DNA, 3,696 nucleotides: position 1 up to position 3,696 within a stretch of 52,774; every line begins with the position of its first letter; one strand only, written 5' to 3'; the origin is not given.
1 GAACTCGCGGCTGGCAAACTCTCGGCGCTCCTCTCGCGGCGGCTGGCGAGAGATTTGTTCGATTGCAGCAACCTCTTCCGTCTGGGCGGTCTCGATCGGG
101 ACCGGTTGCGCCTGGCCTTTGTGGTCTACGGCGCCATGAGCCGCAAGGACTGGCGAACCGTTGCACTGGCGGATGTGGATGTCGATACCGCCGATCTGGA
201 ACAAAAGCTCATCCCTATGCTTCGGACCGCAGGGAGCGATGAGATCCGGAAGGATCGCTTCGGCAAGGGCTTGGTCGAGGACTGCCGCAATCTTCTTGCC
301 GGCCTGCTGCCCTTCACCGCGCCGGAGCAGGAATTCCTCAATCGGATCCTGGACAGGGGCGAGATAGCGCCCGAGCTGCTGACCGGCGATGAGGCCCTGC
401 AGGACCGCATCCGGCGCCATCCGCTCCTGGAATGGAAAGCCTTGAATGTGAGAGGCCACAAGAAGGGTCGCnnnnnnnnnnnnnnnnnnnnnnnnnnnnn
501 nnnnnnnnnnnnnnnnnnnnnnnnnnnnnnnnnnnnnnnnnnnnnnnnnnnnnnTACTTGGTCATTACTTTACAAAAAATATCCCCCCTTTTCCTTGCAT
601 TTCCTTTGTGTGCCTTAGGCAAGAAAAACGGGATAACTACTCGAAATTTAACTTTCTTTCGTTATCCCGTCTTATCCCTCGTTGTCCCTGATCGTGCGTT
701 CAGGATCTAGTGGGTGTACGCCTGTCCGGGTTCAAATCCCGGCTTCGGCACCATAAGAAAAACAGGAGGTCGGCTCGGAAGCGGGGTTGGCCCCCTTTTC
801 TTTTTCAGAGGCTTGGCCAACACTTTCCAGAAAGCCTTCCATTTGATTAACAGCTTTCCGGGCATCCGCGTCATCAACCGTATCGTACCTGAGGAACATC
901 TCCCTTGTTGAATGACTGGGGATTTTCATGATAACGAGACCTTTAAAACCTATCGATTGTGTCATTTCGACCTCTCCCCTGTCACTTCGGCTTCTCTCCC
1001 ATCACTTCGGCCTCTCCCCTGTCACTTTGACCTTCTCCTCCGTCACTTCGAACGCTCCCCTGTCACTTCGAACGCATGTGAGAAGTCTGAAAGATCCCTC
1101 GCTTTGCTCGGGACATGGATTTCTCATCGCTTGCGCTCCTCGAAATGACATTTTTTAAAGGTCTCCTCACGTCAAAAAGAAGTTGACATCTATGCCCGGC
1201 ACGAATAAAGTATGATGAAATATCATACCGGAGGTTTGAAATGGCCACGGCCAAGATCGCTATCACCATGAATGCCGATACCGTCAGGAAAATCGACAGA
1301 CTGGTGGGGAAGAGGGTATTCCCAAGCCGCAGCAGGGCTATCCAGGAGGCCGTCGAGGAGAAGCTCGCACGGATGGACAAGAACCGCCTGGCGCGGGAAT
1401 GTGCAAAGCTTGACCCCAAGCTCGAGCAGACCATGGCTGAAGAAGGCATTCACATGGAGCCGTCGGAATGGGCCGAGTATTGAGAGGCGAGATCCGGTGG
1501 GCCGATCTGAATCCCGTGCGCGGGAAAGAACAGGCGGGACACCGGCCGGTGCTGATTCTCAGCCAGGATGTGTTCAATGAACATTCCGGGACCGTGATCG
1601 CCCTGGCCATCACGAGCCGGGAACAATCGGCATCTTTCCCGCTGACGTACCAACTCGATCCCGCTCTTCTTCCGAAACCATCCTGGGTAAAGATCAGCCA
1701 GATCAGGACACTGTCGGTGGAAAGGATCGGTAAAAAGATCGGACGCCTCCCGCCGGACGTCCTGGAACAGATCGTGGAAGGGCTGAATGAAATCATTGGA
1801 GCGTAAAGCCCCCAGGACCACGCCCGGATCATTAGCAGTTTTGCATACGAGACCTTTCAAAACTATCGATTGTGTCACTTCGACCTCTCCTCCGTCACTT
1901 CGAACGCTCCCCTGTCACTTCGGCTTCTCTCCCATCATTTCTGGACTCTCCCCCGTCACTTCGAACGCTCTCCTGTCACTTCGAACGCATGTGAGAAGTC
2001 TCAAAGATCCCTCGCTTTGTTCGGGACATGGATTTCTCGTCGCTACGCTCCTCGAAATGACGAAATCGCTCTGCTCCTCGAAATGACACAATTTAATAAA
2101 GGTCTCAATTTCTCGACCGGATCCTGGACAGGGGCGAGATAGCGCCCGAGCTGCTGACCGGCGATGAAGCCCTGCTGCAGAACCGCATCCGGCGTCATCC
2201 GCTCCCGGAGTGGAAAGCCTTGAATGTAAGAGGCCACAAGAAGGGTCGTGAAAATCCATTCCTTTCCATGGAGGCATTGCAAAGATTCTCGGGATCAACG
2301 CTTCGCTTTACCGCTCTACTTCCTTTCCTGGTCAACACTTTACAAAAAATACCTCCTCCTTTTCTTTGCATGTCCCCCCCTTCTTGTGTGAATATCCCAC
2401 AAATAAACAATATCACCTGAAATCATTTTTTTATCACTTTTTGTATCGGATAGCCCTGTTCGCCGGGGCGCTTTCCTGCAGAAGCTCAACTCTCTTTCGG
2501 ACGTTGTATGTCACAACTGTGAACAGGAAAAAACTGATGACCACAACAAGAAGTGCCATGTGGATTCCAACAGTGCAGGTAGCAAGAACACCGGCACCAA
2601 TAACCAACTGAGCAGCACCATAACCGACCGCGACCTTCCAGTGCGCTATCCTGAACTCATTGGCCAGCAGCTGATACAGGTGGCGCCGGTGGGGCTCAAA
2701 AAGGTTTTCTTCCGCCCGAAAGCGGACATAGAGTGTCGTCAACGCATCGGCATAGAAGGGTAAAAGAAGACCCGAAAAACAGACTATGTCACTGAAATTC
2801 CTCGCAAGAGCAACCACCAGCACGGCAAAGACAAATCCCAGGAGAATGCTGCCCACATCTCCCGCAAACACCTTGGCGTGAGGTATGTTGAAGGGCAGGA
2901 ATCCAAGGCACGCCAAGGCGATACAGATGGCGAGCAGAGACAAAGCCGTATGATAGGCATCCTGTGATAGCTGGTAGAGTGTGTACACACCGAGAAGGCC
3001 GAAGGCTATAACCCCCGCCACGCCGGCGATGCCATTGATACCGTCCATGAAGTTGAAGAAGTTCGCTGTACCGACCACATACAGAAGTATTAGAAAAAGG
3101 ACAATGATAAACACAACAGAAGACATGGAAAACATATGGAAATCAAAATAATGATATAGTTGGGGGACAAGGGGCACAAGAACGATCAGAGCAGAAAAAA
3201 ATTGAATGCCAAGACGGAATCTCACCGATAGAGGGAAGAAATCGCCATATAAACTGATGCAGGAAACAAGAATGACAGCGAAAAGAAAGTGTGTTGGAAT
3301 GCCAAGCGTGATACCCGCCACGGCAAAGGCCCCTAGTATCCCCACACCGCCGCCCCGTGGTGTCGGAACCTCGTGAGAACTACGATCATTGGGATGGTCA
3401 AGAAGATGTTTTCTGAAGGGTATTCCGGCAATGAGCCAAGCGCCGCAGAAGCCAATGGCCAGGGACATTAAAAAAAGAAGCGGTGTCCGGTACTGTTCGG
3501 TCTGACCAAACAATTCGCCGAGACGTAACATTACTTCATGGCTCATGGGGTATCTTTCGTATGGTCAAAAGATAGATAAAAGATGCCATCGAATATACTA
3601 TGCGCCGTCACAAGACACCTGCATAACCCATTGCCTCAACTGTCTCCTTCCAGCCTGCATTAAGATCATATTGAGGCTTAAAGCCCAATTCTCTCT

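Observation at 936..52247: Ten copies of a MITE-like element with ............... termini, five with perfect 5-bp target-site duplications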

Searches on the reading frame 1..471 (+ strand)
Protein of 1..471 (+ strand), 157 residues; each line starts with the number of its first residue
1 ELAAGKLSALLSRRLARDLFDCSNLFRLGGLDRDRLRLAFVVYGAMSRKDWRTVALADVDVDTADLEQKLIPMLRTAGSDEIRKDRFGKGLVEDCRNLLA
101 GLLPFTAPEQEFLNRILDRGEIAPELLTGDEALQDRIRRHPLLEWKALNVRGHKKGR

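Call 29: search_protein_families(library=pfam, proteins=[window:1-471:+], max_evalue=0.01)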
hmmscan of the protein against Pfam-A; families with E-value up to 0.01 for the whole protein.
window:1-471:+ (157 aa): 1 family
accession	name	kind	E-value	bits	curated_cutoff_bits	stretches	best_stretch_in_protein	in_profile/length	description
PF08843.17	AbiEii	-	1.4e-06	28.9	22.5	1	1-89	140-210/238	Nucleotidyl transferase AbiEii toxin, Type IV TA system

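Call 66: search_protein_families(library=ncbifam, proteins=[window:1-471:+], max_evalue=10)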
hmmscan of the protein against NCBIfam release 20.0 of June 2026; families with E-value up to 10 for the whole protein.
window:1-471:+ (157 aa): 0 families

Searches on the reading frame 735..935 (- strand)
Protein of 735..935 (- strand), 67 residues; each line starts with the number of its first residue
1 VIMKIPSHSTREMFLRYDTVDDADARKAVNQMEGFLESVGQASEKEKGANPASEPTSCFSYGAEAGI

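Call 29: search_protein_families(library=pfam, proteins=[window:735-935:-], max_evalue=0.01)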
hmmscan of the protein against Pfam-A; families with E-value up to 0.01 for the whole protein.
window:735-935:- (67 aa): 0 families

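Call 66: search_protein_families(library=ncbifam, proteins=[window:735-935:-], max_evalue=10)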
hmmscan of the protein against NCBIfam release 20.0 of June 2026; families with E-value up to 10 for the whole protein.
window:735-935:- (67 aa): 0 families

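Call 68: search_solved_structures(query=window:735-935:-, max_evalue=10, show_alignments=2)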
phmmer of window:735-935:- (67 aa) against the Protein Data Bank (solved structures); distinct sequences matched with E-value up to 10: 11.
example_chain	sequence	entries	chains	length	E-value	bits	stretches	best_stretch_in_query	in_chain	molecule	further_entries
3tt9_A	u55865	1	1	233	0.13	16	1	9-38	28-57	Plakophilin-2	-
1br0_A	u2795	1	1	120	0.51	14.2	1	23-53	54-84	PROTEIN (SYNTAXIN 1-A)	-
1ez3_A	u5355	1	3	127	0.56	14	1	23-53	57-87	SYNTAXIN-1A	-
6y07_A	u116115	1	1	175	0.62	13.9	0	11-45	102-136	sohair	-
2m7z_A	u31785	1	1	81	1.1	13.1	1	7-63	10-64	CD63-like protein Sm-TSP-2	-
4jeu_B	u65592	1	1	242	3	11.8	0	23-53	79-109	Syntaxin-1A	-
6ip1_B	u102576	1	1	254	3.1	11.7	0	23-53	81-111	Syntaxin-1A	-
3c98_B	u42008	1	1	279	3.6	11.5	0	23-53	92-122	Syntaxin-1A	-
9ojz_G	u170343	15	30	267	3.7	11.4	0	23-53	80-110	Syntaxin-1A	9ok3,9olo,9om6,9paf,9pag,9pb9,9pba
7udb_B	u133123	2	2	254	6.5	10.7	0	23-53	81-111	Syntaxin-1A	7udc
6mdm_I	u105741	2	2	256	7.4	10.5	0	23-53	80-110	Syntaxin-1A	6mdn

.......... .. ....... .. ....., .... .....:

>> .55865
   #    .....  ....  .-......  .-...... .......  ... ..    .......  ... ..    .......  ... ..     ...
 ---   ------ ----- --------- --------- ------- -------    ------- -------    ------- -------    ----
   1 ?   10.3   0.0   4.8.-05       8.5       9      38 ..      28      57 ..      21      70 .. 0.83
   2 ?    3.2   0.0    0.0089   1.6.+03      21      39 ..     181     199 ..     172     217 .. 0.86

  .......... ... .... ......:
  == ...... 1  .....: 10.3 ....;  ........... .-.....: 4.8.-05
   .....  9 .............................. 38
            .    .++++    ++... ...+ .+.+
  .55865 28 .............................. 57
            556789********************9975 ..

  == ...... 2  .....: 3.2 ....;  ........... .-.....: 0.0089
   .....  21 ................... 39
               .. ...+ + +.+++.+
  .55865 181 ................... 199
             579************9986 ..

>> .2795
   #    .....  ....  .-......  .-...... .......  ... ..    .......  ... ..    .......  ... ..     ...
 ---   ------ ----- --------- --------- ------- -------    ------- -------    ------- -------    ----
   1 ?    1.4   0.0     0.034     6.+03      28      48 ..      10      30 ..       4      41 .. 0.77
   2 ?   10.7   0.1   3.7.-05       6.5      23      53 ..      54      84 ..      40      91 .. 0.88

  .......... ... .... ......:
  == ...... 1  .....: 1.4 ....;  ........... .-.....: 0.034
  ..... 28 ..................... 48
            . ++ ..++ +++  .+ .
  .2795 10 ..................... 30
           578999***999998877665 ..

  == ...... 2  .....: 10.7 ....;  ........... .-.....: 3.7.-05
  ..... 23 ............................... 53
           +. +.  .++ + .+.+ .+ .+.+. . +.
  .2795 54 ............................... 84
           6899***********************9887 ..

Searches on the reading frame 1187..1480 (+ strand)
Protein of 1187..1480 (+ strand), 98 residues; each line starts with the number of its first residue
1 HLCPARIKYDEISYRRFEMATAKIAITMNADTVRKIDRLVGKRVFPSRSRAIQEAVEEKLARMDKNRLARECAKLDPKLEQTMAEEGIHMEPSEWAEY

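Call 29: search_protein_families(library=pfam, proteins=[window:1187-1480:+], max_evalue=0.01)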
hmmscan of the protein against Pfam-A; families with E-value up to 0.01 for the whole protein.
window:1187-1480:+ (98 aa): 1 family
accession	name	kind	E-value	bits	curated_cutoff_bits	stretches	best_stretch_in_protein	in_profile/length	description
PF01402.27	RHH_1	-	2.7e-05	24.4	20.5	1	26-62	4-39/39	Ribbon-helix-helix protein, copG family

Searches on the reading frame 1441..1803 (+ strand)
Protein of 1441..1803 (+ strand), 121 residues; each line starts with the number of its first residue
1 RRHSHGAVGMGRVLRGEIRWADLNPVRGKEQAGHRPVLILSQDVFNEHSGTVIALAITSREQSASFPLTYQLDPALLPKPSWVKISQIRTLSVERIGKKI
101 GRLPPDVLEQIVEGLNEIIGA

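Call 29: search_protein_families(library=pfam, proteins=[window:1441-1803:+], max_evalue=0.01)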
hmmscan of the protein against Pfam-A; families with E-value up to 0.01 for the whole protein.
window:1441-1803:+ (121 aa): 1 family
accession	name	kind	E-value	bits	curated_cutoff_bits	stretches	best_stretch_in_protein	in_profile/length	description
PF02452.23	PemK_toxin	-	1.1e-31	109.8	23.1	1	15-118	2-108/109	PemK-like, MazF-like toxin of type II toxin-antitoxin system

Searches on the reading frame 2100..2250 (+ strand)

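Call 29: search_protein_families(library=pfam, proteins=[window:2100-2250:+], max_evalue=0.01)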
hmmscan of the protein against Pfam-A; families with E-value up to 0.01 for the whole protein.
window:2100-2250:+ (50 aa): 0 families

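Call 66: search_protein_families(library=ncbifam, proteins=[window:2100-2250:+], max_evalue=10)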
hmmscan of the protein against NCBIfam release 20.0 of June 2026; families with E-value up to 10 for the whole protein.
window:2100-2250:+ (50 aa): 0 families

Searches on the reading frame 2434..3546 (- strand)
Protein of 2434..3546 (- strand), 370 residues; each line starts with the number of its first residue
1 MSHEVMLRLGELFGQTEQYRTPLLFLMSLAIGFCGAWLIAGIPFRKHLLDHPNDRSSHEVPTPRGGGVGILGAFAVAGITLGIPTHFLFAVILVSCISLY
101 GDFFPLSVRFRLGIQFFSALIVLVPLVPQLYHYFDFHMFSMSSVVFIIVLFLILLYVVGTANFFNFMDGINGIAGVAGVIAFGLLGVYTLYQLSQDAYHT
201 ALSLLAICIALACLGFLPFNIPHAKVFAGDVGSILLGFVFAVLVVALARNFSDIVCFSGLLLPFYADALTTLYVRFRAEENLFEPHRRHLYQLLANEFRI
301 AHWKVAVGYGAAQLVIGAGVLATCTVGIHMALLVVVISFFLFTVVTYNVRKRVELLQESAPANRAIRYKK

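Call 18: search_protein_families(library=pfam, proteins=[window:2434-3546:-], max_evalue=0.001)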
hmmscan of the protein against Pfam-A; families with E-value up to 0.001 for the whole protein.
window:2434-3546:- (370 aa): 1 family
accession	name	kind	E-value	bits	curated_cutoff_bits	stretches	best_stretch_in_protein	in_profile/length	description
PF00953.26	Glycos_transf_4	-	3.5e-30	105.5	27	1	87-247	4-159/160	Glycosyl transferase family 4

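Call 40: find_encoding_contigs(protein=window:2434-3546:-, flank=10000, max_places=4)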
Protein window:2434-3546:- (370 aa): 8 contigs read that carry it; 4 places shown.
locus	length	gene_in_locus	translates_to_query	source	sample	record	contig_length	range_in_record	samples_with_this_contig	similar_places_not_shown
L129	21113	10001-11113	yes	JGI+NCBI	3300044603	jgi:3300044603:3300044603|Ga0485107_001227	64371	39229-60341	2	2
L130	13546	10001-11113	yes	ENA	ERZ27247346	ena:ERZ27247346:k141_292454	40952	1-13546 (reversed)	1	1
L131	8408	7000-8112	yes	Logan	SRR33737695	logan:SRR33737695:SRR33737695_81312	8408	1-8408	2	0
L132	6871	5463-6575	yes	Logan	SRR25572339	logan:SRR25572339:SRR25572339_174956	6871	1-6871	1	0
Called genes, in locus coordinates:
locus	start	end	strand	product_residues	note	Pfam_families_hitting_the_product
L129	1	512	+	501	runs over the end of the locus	PF01943:Polysacc_synt, PF13440:Polysacc_synt_3, PF01554:MatE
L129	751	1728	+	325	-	PF01073:3Beta_HSD, PF01370:Epimerase, PF04321:RmlD_sub_bind, PF16363:GDP_Man_Dehyd, PF07993:NAD_binding_4 (faint), PF13460:NAD_binding_10 (weak)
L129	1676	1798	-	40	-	-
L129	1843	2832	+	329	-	PF00535:Glycos_transf_2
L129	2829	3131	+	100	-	-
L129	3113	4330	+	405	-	PF13439:Glyco_transf_4, PF13579:Glyco_trans_4_4, PF00534:Glycos_transf_1, PF20706:GT4-conflict, PF13692:Glyco_trans_1_4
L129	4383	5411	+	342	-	PF01073:3Beta_HSD, PF01370:Epimerase, PF02719:Polysacc_synt_2, PF04321:RmlD_sub_bind (weak), PF07993:NAD_binding_4, PF13460:NAD_binding_10, PF16363:GDP_Man_Dehyd, PF08485:Polysacc_syn_2C, +2 more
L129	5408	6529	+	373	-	PF01370:Epimerase, PF07993:NAD_binding_4 (faint), PF02719:Polysacc_synt_2 (weak), PF14667:Polysacc_synt_C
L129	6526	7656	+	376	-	PF02350:Epimerase_2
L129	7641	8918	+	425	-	PF13439:Glyco_transf_4, PF13579:Glyco_trans_4_4, PF00534:Glycos_transf_1, PF13692:Glyco_trans_1_4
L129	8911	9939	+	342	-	PF05368:NmrA, PF01073:3Beta_HSD, PF01370:Epimerase, PF02719:Polysacc_synt_2, PF04321:RmlD_sub_bind, PF13460:NAD_binding_10, PF16363:GDP_Man_Dehyd, PF07993:NAD_binding_4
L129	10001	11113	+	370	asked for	PF00953:Glycos_transf_4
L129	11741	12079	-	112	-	PF02452:PemK_toxin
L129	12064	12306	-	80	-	PF01402:RHH_1 (weak)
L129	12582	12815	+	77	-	-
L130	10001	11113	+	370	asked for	PF00953:Glycos_transf_4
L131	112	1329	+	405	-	PF13439:Glyco_transf_4, PF13579:Glyco_trans_4_4, PF00534:Glycos_transf_1, PF20706:GT4-conflict, PF13692:Glyco_trans_1_4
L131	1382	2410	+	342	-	PF01073:3Beta_HSD, PF01370:Epimerase, PF02719:Polysacc_synt_2, PF04321:RmlD_sub_bind (weak), PF07993:NAD_binding_4, PF13460:NAD_binding_10, PF16363:GDP_Man_Dehyd, PF08485:Polysacc_syn_2C, +2 more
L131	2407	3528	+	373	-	PF01370:Epimerase, PF07993:NAD_binding_4 (faint), PF02719:Polysacc_synt_2 (weak), PF14667:Polysacc_synt_C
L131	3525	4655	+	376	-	PF02350:Epimerase_2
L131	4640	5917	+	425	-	PF13439:Glyco_transf_4, PF13579:Glyco_trans_4_4, PF00534:Glycos_transf_1, PF13692:Glyco_trans_1_4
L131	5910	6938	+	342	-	PF05368:NmrA, PF01073:3Beta_HSD, PF01370:Epimerase, PF02719:Polysacc_synt_2, PF04321:RmlD_sub_bind, PF13460:NAD_binding_10, PF16363:GDP_Man_Dehyd, PF07993:NAD_binding_4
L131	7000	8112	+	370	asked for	PF00953:Glycos_transf_4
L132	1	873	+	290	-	?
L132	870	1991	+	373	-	PF01370:Epimerase, PF07993:NAD_binding_4 (faint), PF02719:Polysacc_synt_2 (weak), PF14667:Polysacc_synt_C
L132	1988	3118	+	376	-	PF02350:Epimerase_2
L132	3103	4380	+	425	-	PF13439:Glyco_transf_4, PF13579:Glyco_trans_4_4, PF00534:Glycos_transf_1, PF13692:Glyco_trans_1_4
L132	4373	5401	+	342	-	PF05368:NmrA, PF01073:3Beta_HSD, PF01370:Epimerase, PF02719:Polysacc_synt_2, PF04321:RmlD_sub_bind, PF13460:NAD_binding_10, PF16363:GDP_Man_Dehyd, PF07993:NAD_binding_4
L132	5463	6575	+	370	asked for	PF00953:Glycos_transf_4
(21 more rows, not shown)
